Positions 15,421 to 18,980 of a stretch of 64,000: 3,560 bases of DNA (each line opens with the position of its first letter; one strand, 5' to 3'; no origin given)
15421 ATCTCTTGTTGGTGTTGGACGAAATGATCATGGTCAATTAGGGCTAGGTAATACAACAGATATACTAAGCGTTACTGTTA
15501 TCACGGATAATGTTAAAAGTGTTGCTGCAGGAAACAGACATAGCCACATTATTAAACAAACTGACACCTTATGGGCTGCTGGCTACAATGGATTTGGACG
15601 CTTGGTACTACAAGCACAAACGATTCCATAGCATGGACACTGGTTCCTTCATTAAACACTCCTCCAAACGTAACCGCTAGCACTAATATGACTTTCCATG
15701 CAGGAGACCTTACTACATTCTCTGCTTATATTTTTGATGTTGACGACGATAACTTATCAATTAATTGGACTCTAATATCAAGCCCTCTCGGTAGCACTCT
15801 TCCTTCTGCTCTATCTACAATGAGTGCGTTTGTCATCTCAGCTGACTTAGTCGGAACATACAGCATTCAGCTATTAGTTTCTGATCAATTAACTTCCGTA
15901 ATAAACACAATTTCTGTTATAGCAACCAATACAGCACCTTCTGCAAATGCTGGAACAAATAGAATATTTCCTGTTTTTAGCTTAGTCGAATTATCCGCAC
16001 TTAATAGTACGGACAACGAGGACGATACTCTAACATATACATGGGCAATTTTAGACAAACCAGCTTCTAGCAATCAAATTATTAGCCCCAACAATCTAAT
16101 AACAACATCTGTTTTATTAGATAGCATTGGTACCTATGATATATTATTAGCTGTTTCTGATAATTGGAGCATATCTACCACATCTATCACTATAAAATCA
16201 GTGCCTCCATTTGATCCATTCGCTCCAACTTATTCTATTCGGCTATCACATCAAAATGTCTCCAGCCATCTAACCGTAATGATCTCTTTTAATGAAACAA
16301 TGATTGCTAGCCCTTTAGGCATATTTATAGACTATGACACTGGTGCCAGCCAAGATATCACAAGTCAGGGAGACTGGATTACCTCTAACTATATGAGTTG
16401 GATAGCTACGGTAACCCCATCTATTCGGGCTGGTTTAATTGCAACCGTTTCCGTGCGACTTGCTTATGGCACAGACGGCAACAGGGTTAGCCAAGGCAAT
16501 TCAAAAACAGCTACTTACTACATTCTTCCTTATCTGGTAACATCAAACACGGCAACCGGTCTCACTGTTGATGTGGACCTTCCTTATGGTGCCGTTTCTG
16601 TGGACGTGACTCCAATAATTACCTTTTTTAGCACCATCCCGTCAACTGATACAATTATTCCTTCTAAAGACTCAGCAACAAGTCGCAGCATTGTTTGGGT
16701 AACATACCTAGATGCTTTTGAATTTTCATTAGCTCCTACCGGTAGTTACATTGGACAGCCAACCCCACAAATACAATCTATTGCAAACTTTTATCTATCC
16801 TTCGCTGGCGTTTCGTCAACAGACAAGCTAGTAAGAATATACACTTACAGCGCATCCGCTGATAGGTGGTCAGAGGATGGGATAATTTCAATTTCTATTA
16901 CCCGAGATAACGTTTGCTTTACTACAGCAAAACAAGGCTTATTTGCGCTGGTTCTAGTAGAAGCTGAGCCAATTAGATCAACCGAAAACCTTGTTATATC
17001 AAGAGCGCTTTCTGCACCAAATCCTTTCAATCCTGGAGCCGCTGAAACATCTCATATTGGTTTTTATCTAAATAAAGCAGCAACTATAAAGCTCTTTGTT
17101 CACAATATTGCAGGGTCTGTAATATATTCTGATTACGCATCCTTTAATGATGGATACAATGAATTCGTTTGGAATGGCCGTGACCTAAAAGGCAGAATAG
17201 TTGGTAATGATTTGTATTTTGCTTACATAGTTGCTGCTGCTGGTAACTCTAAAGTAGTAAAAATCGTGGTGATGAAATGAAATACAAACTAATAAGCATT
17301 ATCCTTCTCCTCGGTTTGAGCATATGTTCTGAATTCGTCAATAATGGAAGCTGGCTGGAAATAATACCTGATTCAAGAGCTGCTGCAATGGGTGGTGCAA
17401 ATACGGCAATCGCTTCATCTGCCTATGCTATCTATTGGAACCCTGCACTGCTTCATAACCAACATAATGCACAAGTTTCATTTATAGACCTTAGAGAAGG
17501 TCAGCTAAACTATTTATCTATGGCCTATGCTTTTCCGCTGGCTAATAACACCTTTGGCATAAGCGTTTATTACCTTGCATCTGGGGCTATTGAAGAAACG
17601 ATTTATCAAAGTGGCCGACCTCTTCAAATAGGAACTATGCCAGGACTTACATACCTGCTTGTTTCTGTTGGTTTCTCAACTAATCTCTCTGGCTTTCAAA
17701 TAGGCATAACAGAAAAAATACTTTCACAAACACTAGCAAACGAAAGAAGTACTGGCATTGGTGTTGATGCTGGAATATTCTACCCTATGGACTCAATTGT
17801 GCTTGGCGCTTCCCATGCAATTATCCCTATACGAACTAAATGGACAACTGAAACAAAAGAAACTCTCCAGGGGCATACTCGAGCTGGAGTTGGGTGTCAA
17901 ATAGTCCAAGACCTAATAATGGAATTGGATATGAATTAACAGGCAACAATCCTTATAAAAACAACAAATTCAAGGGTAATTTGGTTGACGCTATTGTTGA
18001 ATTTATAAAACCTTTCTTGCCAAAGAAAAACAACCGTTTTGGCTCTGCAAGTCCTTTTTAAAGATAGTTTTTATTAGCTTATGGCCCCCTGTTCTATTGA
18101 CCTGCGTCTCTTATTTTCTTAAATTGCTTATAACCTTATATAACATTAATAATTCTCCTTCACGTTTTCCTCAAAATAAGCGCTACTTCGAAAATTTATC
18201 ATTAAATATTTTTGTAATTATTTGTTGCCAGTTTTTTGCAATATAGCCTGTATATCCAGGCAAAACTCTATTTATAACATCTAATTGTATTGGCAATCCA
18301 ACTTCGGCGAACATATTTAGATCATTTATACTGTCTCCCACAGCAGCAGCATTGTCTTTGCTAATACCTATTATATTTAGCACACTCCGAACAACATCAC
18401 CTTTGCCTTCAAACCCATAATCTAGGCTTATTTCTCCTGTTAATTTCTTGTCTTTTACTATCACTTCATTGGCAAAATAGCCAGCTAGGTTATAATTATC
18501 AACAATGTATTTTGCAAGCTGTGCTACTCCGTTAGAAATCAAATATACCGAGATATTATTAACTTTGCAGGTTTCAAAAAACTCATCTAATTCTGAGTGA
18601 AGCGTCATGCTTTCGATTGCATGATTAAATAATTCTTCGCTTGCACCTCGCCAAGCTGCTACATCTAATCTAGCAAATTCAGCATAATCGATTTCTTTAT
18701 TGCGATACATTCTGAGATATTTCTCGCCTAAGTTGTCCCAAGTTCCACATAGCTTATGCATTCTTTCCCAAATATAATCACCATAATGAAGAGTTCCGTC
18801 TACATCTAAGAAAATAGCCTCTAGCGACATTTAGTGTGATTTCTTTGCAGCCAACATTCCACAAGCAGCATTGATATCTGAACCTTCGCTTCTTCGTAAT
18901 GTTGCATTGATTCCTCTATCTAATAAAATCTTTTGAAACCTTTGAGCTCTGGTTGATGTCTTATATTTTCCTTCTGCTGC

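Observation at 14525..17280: RCC1-repeat (eukaryote-like beta-propeller) fused to Ig-like domains and a T9SS CTD, interrupted by a single-base frameshift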

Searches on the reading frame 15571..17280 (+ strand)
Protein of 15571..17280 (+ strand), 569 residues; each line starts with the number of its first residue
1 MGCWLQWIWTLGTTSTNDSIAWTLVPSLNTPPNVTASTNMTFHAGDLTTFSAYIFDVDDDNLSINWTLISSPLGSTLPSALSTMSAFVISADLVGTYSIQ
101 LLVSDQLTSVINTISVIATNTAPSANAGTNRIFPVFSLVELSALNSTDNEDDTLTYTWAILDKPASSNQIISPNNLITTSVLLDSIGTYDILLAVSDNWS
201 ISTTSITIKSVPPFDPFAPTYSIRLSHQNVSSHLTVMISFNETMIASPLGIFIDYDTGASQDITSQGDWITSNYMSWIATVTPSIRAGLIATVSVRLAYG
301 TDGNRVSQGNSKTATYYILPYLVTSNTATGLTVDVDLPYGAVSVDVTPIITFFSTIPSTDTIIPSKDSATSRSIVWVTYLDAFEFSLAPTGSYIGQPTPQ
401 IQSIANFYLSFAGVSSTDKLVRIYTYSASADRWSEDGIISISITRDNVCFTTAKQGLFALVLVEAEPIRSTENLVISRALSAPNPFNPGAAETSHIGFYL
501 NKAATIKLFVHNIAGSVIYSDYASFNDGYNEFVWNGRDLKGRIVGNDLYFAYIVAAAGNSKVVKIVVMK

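Call 22: find_homologous_proteins(query=window:15637-17277:+, max_evalue=0.001)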
Query seq(547 aa) (547 aa): 8 proteins with E <= 0.001 among 8000 candidates.
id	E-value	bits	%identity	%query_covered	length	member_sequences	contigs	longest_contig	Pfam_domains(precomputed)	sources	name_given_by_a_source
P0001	0.0e+0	1174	100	100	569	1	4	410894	PF18911.7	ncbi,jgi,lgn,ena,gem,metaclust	metaclust:\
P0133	5.0e-45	173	32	36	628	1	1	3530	PF21027.4,PF22352.3,PF00801.27,PF17963.8,PF02010.22,PF16407.12,PF18911.7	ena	-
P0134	4.3e-21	94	32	32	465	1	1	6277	PF21027.4,PF22352.3,PF00801.27,PF17963.8,PF02010.22,PF18911.7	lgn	-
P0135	3.3e-19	87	31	34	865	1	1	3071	PF21027.4,PF22352.3,PF00801.27,PF17963.8,PF18911.7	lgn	-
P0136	6.7e-19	86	30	32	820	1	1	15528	PF21027.4,PF22352.3,PF00801.27,PF18981.7,PF17963.8,PF18911.7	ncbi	ncbi:MAG: PKD domain-containing protein [bacterium]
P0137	2.2e-16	78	36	24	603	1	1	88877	PF07495.20,PF00801.27,PF23304.2,PF16389.12,PF02010.22,PF17038.11,PF16967.12,PF18911.7,PF21027.4,PF22352.3,PF17963.8,PF17747.8,PF24518.2,PF13473.13,PF18962.8,PF22433.4,PF05345.19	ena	-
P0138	4.4e-9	54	31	28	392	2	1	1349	PF22352.3,PF17963.8,PF18911.7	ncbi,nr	ncbi:MAG: hypothetical protein EBT08_19535, partial [Betaproteobacteria bacterium]|nr:hypothetical p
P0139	5.6e-4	37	29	20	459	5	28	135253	PF21027.4,PF22352.3,PF17963.8,PF18911.7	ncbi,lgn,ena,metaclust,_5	metaclust:\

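Call 67: predict_structure(protein=window:15637-17277:+)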
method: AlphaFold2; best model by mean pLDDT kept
length: 547 residues; sequences in the alignment: 1
mean_pLDDT: 38.3   pTM: 0.30
mean pLDDT of the five models: 38.3, 32.3, 29.9, 29.8, 28.4
residues with pLDDT >= 90: 0; 70-90: 0; 50-70: 52; < 50: 495
segments of 3 or more residues with pLDDT < 50: 1-14, 49-64, 66-78, 83-473, 477-480, 483-485, 487-497, 512-547
pLDDT, mean of each block of 10 residues (from residue 1): 32 51 53 51 53 46 43 46 48 43 33 33 34 39 37 40 42 40 44 43 42 43 42 41 31 36 36 36 35 38 40 39 37 28 24 24 24 33 37 32 29 28 33 33 33 37 37 48 48 42 54 46 33 27 26
secondary structure, 60 per line:
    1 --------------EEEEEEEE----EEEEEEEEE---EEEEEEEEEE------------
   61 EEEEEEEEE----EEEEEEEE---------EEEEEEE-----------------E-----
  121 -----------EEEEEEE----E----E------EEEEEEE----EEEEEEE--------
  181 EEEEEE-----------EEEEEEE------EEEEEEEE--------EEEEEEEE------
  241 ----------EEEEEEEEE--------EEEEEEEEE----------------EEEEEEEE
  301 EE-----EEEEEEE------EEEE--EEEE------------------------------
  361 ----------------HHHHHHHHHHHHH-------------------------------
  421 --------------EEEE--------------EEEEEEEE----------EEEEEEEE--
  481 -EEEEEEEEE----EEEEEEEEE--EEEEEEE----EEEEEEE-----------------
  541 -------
elements in order: E15-22 E27-35 E39-48 E61-69 E74-81 E91-97 E132-138 E155-161 E166-172 E181-186 E198-204 E211-218 E227-234 E251-259 E268-276 E293-302 E308-314 E321-324 E327-330 H377-389 E435-438 E453-460 E471-478 E482-490 E495-503 E506-512 E517-523

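Call 73: search_protein_families(library=pfam, max_evalue=0.01, proteins=[window:15571-17280:+])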
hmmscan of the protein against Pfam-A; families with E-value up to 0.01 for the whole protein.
window:15571-17280:+ (569 aa): 4 families
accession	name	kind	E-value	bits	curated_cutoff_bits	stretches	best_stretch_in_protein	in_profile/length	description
PF22352.2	K319L-like_PKD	-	2.1e-06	28.1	27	1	139-208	14-82/84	K319L-like, PKD domain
PF18911.6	PKD_4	-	1.5e-05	25.4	27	1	120-204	1-77/85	PKD domain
PF00801.26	PKD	-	4.9e-05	23.7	23.5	1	34-116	4-78/80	PKD domain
PF21027.3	Sde0182_C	-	0.0007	20.6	27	0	139-201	2-71/83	Cellulose-binding protein Sde0182, C-terminal domain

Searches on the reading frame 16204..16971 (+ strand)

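Call 8: search_protein_families(library=pfam, max_evalue=10, proteins=[window:16204-16971:+])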
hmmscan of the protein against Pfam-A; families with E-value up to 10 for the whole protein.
seq(256 aa): 1 family
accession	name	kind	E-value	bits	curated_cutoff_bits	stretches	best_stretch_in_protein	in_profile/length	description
PF09562.16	RE_LlaMI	-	0.26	11.2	25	1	25-64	28-65/266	LlaMI restriction endonuclease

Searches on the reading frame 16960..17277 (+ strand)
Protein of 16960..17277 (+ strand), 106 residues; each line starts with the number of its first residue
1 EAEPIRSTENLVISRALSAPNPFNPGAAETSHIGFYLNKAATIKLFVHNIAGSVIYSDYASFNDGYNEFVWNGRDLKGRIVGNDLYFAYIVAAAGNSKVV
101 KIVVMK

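Call 8: search_protein_families(library=pfam, max_evalue=10, proteins=[window:16960-17277:+])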
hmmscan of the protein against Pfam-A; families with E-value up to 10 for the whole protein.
seq(106 aa): 1 family
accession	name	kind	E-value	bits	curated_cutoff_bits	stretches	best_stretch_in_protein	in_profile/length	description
PF13860.13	FlgD_ig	-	0.0049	17.3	27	1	31-80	12-63/79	FlgD Ig-like domain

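Call 20: search_protein_families(library=ncbifam, max_evalue=0.1, proteins=[window:16960-17277:+])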
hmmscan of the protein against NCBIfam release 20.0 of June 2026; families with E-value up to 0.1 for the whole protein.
seq(106 aa): 6 families
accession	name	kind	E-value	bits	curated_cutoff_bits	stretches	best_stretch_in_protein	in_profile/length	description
NF052323.1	T9SSA_dep_M6i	equivalog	1.4e-05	23.3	600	1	14-106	956-1043/1043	T9SS-dependent M6-like inactivated metalloprotease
NF052228.1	T9SS_PorZ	equivalog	0.0002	19.9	260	1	14-104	671-755/757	type IX secretion system anionic LPS delivery protein PorZ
NF033707.1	T9SS_sortase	equivalog_domain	0.001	16.8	420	1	6-93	989-1078/1095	type IX secretion system sortase PorU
NF009452.0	PRK12812.1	equivalog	0.0056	15.9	258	1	36-91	144-205/289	flagellar basal body rod modification protein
TIGR04183.1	Por_Secre_tail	domain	0.016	15.2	23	1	20-104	3-71/72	T9SS type A sorting domain-containing protein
NF005176.1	PRK06655.1-1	equivalog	0.085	12.8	230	1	27-98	82-156/197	flagellar hook assembly protein FlgD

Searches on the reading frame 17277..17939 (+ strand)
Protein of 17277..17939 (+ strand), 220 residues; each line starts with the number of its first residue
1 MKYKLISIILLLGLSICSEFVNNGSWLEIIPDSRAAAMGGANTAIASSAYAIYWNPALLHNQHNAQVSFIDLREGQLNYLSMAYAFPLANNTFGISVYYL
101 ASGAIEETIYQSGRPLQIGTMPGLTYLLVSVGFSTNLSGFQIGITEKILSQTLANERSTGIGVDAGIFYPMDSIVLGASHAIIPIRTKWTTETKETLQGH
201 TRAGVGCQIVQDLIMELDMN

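Call 5: search_protein_families(library=pfam, max_evalue=0.01, proteins=[window:17277-17939:+])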
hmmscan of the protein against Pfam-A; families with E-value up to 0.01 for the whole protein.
window:17277-17939:+ (220 aa): 1 family
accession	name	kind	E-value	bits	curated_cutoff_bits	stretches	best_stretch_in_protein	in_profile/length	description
PF19572.5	PorV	-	0.008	16.2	27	0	26-61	15-50/243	Type IX secretion system protein PorV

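Call 6: search_protein_families(library=ncbifam, max_evalue=0.01, proteins=[window:17277-17939:+])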
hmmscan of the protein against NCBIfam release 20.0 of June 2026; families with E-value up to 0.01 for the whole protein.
window:17277-17939:+ (220 aa): 4 families
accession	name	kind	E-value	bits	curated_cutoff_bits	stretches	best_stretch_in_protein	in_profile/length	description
NF033709.1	PorV_fam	subfamily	6.4e-23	81.8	90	1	26-174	6-163/326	PorV/PorQ family protein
NF033711.1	T9SS_PorQ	equivalog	8e-16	58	220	1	26-171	28-173/335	type IX secretion system protein PorQ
NF052325.1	PorVQ2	equivalog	2e-09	36.8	325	1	26-195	29-210/354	putative type IX sorting system protein PorV2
NF033710.1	T9SS_OM_PorV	equivalog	1.8e-08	34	250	1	26-172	28-185/367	type IX secretion system outer membrane channel protein PorV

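Call 51: search_protein_representatives(protein=window:17277-17939:+)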
Query: 220 residues. Proteins with E-value up to 0.001 (for the whole library): 2301; up to 1e-10: 71; up to 1e-30: 2. The best 150 are listed.
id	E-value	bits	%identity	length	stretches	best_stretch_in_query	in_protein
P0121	1.9e-140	481.6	100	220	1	1-220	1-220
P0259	1.3e-47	178.4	43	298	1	6-220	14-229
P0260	2.0e-24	102.6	31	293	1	5-218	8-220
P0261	2.8e-22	95.6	32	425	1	1-218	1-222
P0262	3.6e-20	88.7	33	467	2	4-138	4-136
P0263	7.4e-20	87.7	31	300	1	4-214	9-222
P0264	1.2e-19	87.0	33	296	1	21-218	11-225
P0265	3.4e-19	85.5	29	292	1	2-218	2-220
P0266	5.2e-19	84.9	35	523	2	2-138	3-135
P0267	1.2e-17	80.4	32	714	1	8-219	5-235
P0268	4.3e-17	78.6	27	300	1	4-219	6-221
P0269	4.9e-16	75.2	33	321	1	5-219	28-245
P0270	6.2e-16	74.9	31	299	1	8-214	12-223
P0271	6.2e-16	74.9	33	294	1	22-219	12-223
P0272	9.7e-16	74.2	34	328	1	5-179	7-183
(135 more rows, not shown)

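Call 61: search_protein_families(library=ncbifam, max_evalue=0.01, proteins=[P0259, P0260, P0263, P0264, P0265])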
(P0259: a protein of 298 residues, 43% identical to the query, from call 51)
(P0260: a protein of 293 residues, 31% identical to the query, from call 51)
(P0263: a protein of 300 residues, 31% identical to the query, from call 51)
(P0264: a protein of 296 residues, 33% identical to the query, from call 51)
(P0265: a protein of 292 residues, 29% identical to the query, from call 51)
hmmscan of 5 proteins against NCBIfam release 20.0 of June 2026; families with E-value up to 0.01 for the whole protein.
P0259 (298 aa): 4 families
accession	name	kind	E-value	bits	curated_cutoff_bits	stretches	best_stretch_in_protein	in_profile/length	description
NF033709.1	PorV_fam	subfamily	6.9e-24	85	90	1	35-293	6-321/326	PorV/PorQ family protein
NF052325.1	PorVQ2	equivalog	3.1e-12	46.1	325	1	27-186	21-192/354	putative type IX sorting system protein PorV2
NF033710.1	T9SS_OM_PorV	equivalog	9.6e-10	38.2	250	1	19-74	12-67/367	type IX secretion system outer membrane channel protein PorV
NF033711.1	T9SS_PorQ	equivalog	1.4e-08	34.2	220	1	12-177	5-170/335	type IX secretion system protein PorQ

P0260 (293 aa): 4 families
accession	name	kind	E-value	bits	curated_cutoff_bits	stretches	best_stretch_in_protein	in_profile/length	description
NF033709.1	PorV_fam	subfamily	8.4e-28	97.9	90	1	29-292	7-325/326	PorV/PorQ family protein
NF033710.1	T9SS_OM_PorV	equivalog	6.9e-14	51.8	250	2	28-160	28-165/367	type IX secretion system outer membrane channel protein PorV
NF052325.1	PorVQ2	equivalog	4.2e-13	48.9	325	1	28-181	29-195/354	putative type IX sorting system protein PorV2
NF033711.1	T9SS_PorQ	equivalog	2.9e-09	36.4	220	1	8-170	7-171/335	type IX secretion system protein PorQ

P0263 (300 aa): 5 families
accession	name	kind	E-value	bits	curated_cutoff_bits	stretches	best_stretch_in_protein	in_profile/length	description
NF033709.1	PorV_fam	subfamily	8.8e-37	127.4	90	1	31-297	6-326/326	PorV/PorQ family protein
NF052325.1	PorVQ2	equivalog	3.8e-18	65.5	325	1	25-200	23-208/354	putative type IX sorting system protein PorV2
NF033711.1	T9SS_PorQ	equivalog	1.8e-14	53.5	220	1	32-215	29-211/335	type IX secretion system protein PorQ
NF033710.1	T9SS_OM_PorV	equivalog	3.8e-13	49.4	250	2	30-164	27-164/367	type IX secretion system outer membrane channel protein PorV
NF050080.1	pilus_FilD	exception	9.7e-05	20.8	970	1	31-84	22-75/549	putative pilus system OmpP1/FadL family transporter FilD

P0264 (296 aa): 4 families
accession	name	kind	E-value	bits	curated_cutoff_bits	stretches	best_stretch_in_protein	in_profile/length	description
NF033709.1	PorV_fam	subfamily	1.5e-31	110.2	90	1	15-296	5-324/326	PorV/PorQ family protein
NF052325.1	PorVQ2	equivalog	1e-21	77.2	325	1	15-177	28-187/354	putative type IX sorting system protein PorV2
NF033710.1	T9SS_OM_PorV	equivalog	1.5e-13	50.7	250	2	15-62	27-70/367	type IX secretion system outer membrane channel protein PorV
NF033711.1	T9SS_PorQ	equivalog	4.9e-10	39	220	1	16-211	28-208/335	type IX secretion system protein PorQ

P0265 (292 aa): 4 families
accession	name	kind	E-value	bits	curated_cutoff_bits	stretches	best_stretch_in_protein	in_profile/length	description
NF033709.1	PorV_fam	subfamily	1.2e-27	97.4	90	1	25-291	5-324/326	PorV/PorQ family protein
NF033711.1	T9SS_PorQ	equivalog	1.1e-12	47.7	220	1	3-181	3-183/335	type IX secretion system protein PorQ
NF052325.1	PorVQ2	equivalog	1e-10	41.1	325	1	25-171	28-185/354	putative type IX sorting system protein PorV2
NF033710.1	T9SS_OM_PorV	equivalog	9.7e-05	21.7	250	1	23-159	25-164/367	type IX secretion system outer membrane channel protein PorV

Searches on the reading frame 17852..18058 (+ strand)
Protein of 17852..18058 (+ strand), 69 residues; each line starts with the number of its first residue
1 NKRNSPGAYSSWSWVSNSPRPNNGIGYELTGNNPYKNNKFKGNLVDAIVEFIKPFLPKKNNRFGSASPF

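Call 30: search_protein_families(library=ncbifam, max_evalue=1, proteins=[window:17852-18058:+])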
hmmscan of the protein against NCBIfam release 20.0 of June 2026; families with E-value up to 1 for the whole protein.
seq(69 aa): 0 families

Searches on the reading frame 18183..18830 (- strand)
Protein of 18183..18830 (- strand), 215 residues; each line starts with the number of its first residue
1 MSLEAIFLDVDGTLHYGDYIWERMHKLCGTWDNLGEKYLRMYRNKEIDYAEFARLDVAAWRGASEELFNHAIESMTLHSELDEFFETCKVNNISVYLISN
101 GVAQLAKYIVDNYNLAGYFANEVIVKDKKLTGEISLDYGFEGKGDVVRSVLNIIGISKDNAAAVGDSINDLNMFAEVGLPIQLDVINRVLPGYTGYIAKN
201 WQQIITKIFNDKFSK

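Call 72: search_protein_families(library=pfam, max_evalue=0.001, proteins=[window:18183-18830:-])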
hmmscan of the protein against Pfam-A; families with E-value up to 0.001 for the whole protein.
window:18183-18830:- (215 aa): 3 families
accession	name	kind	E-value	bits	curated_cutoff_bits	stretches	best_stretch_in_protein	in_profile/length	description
PF12710.13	HAD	-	3.9e-17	63.7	27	1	6-174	1-188/189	haloacid dehalogenase-like hydrolase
PF00702.32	Hydrolase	-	9.8e-14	52.6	26.4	1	4-178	2-191/191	haloacid dehalogenase-like hydrolase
PF08282.18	Hydrolase_3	-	4.1e-07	30.4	20.9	1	143-181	188-226/255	haloacid dehalogenase-like hydrolase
